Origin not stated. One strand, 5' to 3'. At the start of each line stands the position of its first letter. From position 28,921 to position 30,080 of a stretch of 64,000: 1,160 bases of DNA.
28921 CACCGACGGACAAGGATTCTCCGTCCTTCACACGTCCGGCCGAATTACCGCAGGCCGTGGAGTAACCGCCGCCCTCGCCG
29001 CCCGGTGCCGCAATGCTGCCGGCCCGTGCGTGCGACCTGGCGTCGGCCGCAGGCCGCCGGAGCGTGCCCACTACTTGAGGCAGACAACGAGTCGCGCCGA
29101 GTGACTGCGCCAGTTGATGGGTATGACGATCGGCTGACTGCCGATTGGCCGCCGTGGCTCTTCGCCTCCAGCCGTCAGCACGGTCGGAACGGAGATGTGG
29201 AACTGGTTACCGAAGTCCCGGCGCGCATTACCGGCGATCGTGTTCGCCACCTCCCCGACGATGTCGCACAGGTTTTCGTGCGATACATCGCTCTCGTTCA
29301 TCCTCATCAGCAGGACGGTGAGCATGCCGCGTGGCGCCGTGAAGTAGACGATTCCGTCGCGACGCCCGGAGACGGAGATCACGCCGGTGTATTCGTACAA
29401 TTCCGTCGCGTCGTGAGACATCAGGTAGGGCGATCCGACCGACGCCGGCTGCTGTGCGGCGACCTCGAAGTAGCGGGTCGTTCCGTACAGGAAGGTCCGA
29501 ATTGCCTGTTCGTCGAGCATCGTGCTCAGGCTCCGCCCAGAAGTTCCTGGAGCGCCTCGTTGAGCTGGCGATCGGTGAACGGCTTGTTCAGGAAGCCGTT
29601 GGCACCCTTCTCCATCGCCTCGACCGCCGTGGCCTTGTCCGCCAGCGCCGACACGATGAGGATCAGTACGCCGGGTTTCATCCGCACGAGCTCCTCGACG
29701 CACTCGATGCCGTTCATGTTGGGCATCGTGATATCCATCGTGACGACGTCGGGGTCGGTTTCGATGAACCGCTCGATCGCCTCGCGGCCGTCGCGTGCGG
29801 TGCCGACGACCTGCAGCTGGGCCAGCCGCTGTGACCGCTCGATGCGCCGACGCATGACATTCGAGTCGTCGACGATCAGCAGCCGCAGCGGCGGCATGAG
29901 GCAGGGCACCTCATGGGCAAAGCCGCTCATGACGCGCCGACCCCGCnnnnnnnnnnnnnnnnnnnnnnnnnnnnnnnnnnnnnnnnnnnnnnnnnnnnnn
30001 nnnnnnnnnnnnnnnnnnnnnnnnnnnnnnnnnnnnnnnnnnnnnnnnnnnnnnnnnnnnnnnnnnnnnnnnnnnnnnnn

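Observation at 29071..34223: Sensor-fused, CheW-less CheA-type kinase + CheY + CheX co-operonic with a receiver-like/TonB-C hybrid protein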

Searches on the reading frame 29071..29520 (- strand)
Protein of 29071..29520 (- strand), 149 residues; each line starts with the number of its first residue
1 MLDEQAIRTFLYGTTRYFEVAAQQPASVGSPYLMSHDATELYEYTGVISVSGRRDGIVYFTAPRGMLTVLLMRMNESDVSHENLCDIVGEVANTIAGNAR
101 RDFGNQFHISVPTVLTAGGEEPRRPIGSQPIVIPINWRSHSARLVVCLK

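Call 3: search_protein_families(library=pfam, proteins=[window:29071-29520:-], max_evalue=0.1)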
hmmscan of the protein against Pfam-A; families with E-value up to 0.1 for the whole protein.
window:29071-29520:- (149 aa): 2 families
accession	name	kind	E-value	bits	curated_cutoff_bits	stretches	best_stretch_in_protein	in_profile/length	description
PF13690.11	CheX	-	1.4e-17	64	27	1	44-135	1-93/94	Chemotaxis phosphatase CheX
PF04509.17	CheC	-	0.049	14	22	0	85-113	3-35/38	CheC-like family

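Call 7: search_protein_families(library=ncbifam, proteins=[window:29071-29520:-], max_evalue=0.01)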
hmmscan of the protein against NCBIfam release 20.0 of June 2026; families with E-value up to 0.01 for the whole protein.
window:29071-29520:- (149 aa): 1 family
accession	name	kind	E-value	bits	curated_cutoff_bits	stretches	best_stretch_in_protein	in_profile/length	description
NF041094.1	CheX_Thtogales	equivalog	0.00016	21.5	280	1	3-117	2-121/152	CheY-P phosphatase CheX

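Call 84: search_protein_families(library=padloc, proteins=[window:29071-29520:-], max_evalue=0.001)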
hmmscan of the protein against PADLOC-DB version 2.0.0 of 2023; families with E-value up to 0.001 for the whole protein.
window:29071-29520:- (149 aa): 0 families

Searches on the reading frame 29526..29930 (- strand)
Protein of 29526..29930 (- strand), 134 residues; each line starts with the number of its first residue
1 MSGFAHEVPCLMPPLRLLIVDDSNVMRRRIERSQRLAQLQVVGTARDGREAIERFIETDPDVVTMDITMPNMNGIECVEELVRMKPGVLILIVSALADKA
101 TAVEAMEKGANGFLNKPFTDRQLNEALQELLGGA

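Call 3: search_protein_families(library=pfam, proteins=[window:29526-29930:-], max_evalue=0.1)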
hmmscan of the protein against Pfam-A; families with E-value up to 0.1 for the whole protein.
window:29526-29930:- (134 aa): 1 family
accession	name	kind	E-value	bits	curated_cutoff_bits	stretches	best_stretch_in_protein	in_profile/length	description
PF00072.30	Response_reg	-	8.8e-29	100.4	30.2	1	18-127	2-110/111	Response regulator receiver domain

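Call 7: search_protein_families(library=ncbifam, proteins=[window:29526-29930:-], max_evalue=0.01)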
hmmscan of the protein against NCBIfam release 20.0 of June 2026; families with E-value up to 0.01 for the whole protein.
window:29526-29930:- (134 aa): 104 families (the best 25 are shown)
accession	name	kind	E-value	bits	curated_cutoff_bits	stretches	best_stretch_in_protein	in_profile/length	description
NF001965.0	PRK00742.1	subfamily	2.6e-30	105.9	293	1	14-125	3-116/357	chemotaxis-specific protein-glutamate methyltransferase CheB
NF041367.1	CheY_Halo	equivalog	1.8e-24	86.4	200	1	18-130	2-113/114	chemotaxis protein CheY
NF009206.0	PRK12555.1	subfamily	2.3e-23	82.7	342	1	16-129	2-119/340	chemotaxis-specific protein-glutamate methyltransferase CheB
NF008469.0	PRK11361.1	equivalog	1.8e-22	79.7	714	1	15-127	5-116/461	acetoacetate metabolism transcriptional regulator AtoC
NF045944.1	ResRegRpaBCyano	equivalog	5.6e-20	71.7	330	1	18-131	1-112/229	response regulator transcription factor RpaB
NF007935.0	PRK10651.1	equivalog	6.7e-19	67.9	250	1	15-130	7-123/216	two-component system response regulator NarL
TIGR01818.1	ntrC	equivalog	8.6e-18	64.4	558.6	1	18-119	2-102/463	nitrogen regulation protein NR(I)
NF011896.0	PRK15369.1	equivalog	2.5e-17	63.2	242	1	15-129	4-119/211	two component system response regulator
TIGR02875.1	spore_0_A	equivalog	5.3e-17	61.9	200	1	15-131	3-122/262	sporulation transcription factor Spo0A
NF007018.1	PRK09483.1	equivalog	7.3e-17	61.7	280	1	17-130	4-118/217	UvrY/SirA/GacA family response regulator transcription factor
NF052445.1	RespRegMctR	equivalog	9e-17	61.2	300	1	15-130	2-118/205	two-component system response regulator MctR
NF007135.0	PRK09581.1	equivalog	1.2e-16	60.6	474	1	16-128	4-117/457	PleD family two-component system response regulator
NF006900.1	PRK09390.1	equivalog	2.1e-16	60.1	255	1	17-129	7-118/203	response regulator FixJ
NF041733.1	resp_reg_CseB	equivalog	2.4e-16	59.8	350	1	16-124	2-108/228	two-component system response regulator CseB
NF040689.1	MtrAB_MtrA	equivalog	5e-16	58.7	300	1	18-123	2-105/219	MtrAB system response regulator MtrA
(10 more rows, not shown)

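Call 73: list_cluster_members(proteins=[P0001, window:29526-29930:-, window:29071-29520:-, window:36001-36843:-, window:39678-40277:-])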
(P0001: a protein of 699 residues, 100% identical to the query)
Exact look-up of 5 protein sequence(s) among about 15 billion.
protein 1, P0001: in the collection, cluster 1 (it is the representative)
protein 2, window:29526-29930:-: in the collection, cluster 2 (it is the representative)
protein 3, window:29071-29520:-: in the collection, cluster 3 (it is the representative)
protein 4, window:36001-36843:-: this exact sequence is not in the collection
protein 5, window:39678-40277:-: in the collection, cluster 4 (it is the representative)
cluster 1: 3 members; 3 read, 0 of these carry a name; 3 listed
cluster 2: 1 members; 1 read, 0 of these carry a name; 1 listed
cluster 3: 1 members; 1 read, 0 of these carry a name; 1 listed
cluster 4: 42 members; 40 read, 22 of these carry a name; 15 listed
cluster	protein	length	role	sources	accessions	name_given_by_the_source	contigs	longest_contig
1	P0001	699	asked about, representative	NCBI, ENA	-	-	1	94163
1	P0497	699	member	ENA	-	-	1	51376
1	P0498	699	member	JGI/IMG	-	-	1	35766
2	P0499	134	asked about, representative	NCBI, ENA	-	-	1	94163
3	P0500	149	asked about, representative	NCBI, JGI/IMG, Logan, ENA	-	-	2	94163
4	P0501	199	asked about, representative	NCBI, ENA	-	-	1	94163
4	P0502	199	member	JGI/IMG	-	recombination protein RecR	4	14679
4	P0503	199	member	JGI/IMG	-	recombination protein RecR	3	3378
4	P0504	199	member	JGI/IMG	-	recombination protein RecR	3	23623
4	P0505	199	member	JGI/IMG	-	recombination protein RecR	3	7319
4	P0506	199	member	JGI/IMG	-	recombination protein RecR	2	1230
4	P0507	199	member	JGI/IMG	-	recombination protein RecR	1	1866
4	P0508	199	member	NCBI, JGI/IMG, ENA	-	recombination protein RecR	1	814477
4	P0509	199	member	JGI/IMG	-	recombination protein RecR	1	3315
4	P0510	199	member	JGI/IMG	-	recombination protein RecR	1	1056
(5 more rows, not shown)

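Call 84: search_protein_families(library=padloc, proteins=[window:29526-29930:-], max_evalue=0.001)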
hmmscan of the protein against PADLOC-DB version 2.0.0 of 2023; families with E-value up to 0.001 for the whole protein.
window:29526-29930:- (134 aa): 0 families
